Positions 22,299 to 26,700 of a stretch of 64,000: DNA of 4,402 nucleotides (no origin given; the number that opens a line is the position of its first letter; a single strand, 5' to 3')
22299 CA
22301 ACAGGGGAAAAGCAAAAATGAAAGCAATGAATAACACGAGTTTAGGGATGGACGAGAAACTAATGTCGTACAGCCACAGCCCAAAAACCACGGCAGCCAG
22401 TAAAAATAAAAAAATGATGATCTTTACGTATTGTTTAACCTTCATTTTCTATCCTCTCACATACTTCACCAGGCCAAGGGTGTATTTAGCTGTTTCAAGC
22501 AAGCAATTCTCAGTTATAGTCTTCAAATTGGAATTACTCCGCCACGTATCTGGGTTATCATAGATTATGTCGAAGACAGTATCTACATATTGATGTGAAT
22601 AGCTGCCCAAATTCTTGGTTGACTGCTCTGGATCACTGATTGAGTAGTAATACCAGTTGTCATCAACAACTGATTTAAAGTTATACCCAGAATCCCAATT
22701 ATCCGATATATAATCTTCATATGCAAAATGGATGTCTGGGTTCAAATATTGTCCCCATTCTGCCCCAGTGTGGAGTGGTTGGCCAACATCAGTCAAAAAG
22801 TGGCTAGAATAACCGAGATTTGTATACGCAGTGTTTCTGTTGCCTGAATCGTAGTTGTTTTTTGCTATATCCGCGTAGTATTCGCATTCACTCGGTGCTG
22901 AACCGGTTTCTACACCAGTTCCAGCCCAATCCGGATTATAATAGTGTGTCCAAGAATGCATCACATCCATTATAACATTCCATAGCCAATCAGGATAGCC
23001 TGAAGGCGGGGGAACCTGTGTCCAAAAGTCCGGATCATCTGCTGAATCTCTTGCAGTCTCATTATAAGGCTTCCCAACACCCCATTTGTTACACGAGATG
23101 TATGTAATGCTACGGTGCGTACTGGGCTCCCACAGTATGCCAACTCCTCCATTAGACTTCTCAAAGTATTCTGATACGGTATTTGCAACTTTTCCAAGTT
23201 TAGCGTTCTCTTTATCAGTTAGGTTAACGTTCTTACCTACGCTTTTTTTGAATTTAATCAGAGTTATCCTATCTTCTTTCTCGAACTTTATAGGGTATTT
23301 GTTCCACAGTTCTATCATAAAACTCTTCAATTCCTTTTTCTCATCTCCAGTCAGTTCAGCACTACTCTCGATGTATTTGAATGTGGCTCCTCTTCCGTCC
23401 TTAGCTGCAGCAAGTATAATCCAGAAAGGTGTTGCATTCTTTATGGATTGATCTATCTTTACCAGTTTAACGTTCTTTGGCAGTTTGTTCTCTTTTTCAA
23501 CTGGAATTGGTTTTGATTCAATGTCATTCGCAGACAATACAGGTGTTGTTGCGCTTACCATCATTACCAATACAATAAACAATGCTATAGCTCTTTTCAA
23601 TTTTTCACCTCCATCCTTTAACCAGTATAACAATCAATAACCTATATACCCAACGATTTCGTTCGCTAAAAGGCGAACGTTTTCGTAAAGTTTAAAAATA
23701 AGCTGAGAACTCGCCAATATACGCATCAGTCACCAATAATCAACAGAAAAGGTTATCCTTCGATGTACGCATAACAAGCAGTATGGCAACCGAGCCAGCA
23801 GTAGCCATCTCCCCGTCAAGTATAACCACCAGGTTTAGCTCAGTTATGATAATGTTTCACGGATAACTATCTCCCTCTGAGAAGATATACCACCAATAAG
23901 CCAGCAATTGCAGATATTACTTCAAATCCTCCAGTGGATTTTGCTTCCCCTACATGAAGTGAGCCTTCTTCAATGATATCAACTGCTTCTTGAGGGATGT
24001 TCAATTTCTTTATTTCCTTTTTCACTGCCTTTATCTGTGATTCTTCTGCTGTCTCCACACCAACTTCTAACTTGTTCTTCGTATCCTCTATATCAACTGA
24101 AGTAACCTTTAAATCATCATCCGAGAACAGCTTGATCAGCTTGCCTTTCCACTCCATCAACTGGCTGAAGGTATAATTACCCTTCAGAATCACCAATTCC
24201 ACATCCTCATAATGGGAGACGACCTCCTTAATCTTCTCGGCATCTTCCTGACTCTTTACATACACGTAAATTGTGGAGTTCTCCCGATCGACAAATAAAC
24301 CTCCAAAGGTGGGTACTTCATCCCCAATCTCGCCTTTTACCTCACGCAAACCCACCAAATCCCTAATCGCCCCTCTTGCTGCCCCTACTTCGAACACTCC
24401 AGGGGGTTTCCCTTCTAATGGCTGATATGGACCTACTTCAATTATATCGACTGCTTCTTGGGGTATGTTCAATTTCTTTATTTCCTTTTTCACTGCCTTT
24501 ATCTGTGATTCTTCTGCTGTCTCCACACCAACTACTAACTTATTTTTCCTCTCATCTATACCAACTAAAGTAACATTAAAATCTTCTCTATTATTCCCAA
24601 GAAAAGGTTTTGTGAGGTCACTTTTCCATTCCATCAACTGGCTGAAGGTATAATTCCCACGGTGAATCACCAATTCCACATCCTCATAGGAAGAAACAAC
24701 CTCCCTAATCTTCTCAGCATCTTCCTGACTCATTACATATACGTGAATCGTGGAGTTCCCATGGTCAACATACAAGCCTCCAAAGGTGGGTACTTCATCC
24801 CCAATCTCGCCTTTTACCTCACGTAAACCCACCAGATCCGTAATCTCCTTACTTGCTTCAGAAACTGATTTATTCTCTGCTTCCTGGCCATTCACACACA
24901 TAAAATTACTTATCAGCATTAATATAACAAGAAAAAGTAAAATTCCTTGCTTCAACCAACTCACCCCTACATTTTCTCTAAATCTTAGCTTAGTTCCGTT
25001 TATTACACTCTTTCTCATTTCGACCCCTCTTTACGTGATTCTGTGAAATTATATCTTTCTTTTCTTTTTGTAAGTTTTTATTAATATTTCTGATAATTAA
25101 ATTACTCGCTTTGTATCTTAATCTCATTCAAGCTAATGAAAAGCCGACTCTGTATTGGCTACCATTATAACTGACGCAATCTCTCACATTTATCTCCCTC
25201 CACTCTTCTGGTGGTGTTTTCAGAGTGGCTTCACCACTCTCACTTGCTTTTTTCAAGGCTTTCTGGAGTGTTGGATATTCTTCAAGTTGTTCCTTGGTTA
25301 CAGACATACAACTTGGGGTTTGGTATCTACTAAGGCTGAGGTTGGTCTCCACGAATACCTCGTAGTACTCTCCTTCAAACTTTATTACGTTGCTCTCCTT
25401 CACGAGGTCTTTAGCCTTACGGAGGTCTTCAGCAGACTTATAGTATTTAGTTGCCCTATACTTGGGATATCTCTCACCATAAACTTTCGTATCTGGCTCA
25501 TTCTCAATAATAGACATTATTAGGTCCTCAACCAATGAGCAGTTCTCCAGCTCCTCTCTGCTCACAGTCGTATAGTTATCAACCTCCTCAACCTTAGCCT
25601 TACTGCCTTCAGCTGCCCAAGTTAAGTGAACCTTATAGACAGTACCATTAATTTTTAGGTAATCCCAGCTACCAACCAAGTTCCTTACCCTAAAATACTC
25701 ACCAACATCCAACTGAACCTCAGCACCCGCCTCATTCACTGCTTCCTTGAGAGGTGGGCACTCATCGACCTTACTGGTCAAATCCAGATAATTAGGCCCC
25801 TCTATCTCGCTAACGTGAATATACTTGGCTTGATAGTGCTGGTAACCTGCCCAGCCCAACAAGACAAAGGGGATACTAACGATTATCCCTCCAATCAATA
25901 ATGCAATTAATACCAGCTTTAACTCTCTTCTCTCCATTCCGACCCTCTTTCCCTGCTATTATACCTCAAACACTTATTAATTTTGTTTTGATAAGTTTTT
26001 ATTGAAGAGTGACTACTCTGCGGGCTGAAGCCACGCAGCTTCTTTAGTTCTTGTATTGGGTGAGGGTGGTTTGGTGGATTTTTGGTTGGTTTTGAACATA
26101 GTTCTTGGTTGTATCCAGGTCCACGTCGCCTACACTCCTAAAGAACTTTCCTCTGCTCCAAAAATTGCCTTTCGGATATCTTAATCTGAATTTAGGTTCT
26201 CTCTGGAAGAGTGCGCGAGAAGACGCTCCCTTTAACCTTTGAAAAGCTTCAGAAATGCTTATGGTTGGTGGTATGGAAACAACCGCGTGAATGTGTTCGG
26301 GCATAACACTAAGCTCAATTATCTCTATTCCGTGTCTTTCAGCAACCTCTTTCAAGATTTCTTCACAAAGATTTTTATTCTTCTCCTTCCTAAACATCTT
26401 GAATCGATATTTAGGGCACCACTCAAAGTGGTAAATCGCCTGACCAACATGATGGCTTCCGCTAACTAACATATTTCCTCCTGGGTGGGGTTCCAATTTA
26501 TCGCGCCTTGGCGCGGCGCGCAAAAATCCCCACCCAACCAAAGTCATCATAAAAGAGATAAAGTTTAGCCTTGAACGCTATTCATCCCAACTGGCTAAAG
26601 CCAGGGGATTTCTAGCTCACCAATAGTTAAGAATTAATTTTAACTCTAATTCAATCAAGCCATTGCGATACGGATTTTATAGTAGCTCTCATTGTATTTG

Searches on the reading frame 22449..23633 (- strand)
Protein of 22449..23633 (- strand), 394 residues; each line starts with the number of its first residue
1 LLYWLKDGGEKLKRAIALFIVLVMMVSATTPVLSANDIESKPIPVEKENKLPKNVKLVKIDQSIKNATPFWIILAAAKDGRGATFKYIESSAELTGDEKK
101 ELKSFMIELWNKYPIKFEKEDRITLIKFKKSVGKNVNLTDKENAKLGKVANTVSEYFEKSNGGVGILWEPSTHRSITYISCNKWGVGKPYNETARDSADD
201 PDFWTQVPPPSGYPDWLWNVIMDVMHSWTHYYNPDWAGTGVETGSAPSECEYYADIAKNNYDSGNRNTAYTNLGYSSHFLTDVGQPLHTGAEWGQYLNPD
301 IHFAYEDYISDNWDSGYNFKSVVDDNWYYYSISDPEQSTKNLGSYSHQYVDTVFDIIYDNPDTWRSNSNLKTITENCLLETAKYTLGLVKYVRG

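Call 30: search_protein_families(library=ncbifam, proteins=[window:22449-23633:-], max_evalue=0.01)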
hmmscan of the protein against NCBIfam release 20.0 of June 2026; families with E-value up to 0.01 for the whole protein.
window:22449-23633:- (394 aa): 0 families

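Call 31: search_protein_families(library=pfam, proteins=[window:22449-23633:-], max_evalue=0.01)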
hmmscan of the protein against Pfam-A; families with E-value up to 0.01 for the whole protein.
window:22449-23633:- (394 aa): 2 families
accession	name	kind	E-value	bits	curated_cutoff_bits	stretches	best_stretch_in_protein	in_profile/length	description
PF25313.1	BRWD_AD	-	0.0021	18.2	40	1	310-343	2-35/72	BRWD/PHIP ancillary domain-like domain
PF00882.24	Zn_dep_PLPC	-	0.0091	16.4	26.8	0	236-309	51-120/167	Zinc dependent phospholipase C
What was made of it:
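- On Zinc-dependent phospholipase C (for 22449-23600): Pfam scores 16.4 bits, below the 26.8 cut-off (call 31).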

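Call 72: search_solved_structures(query=window:22449-23633:-, max_evalue=10)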
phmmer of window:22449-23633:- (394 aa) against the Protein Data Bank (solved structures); distinct sequences matched with E-value up to 10: 12.
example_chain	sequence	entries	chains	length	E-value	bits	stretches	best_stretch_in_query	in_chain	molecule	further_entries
8cqm_A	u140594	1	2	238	2.6e-06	29.9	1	223-311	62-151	Phospholipase C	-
2fgn_A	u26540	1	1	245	0.00011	24.5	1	228-343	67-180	Phospholipase C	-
2huc_A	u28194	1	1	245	0.00016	24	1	228-343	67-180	Phospholipase C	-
2ffz_A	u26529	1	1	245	0.00016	24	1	228-343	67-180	Phospholipase C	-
1ah7_A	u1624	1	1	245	0.00016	24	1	228-343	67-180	PHOSPHOLIPASE C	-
1p5x_A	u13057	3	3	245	0.00017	23.9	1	228-343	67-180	Phospholipase C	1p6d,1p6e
4gl2_A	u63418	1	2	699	0.48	12.6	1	95-170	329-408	Interferon-induced helicase C domain-containing protein 1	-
3pm7_A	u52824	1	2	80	0.84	11.8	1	85-156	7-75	Uncharacterized protein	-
8il9_A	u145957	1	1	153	1.4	11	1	65-105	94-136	Phototropin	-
8j68_A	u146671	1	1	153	1.9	10.6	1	65-105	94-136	Phototropin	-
8i11_A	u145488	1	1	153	1.9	10.6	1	65-105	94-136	Phototropin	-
8iyn_A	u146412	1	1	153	1.9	10.6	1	65-105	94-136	Phototropin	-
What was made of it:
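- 22449..23600 (-): Secreted zinc-phospholipase-C-like protein, the target of copy a. The start codon lies 60 nt from the dyad. PDB phospholipase C 8cqm E=2.6e-6 (call 72).
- On Zinc-dependent phospholipase C (for 22449-23600): PDB 8cqm E=2.6e-6 and B. cereus PLC E=1e-4, covering ~90-115 residues (call 72).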

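Call 84: search_protein_families(library=padloc, proteins=[window:22449-23633:-], max_evalue=0.001)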
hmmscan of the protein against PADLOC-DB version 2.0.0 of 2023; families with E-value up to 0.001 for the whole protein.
window:22449-23633:- (394 aa): 0 families

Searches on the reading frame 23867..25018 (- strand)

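Call 30: search_protein_families(library=ncbifam, proteins=[window:23867-25018:-], max_evalue=0.01)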
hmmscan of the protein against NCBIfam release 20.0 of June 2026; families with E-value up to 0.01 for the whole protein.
window:23867-25018:- (383 aa): 4 families
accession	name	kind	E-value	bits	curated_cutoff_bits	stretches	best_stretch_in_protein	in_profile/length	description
NF006356.0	PRK08578.1-4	equivalog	2.5e-05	24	330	0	27-129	40-143/302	preprotein translocase subunit SecF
NF005391.0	PRK06936.1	equivalog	0.00057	18.8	657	0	97-125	369-397/439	type III secretion system ATPase SctN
NF005295.0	PRK06820.1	equivalog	0.002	17.2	690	0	97-127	370-400/440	EscN/YscN/HrcN family type III secretion system ATPase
TIGR02546.1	III_secr_ATP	equivalog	0.002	16.9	604.75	0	98-125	354-381/423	type III secretion system ATPase SctN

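Call 31: search_protein_families(library=pfam, proteins=[window:23867-25018:-], max_evalue=0.01)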
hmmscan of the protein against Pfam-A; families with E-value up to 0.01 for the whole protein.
window:23867-25018:- (383 aa): 4 families
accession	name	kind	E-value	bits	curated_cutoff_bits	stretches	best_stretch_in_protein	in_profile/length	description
PF18269.6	T3SS_ATPase_C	-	1.6e-08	34.7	22.7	0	98-124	6-32/72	T3SS EscN ATPase C-terminal domain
PF01686.22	Adeno_Penton_B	-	0.00076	18.5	25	0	89-130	104-145/461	Adenovirus penton base protein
PF18204.6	PGF-CTERM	-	0.0023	18.3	18.8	1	364-381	3-21/23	PGF-CTERM motif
PF07194.16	P2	-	0.009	16.5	23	0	72-116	32-76/81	P2 response regulator binding domain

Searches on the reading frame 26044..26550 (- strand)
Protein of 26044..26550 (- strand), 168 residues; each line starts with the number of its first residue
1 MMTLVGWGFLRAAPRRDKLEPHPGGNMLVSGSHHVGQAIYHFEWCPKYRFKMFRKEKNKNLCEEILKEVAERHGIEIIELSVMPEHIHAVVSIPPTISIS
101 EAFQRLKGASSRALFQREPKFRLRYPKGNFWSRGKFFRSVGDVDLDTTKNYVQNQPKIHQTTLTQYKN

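Call 86: search_protein_families(library=pfam, proteins=[window:26044-26550:-], max_evalue=0.001)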
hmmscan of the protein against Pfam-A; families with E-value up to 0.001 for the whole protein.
window:26044-26550:- (168 aa): 1 family
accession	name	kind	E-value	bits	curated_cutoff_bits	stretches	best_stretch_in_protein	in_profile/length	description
PF01797.21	Y1_Tnp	-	5.4e-34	117.4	23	1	36-155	3-121/121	Transposase IS200 like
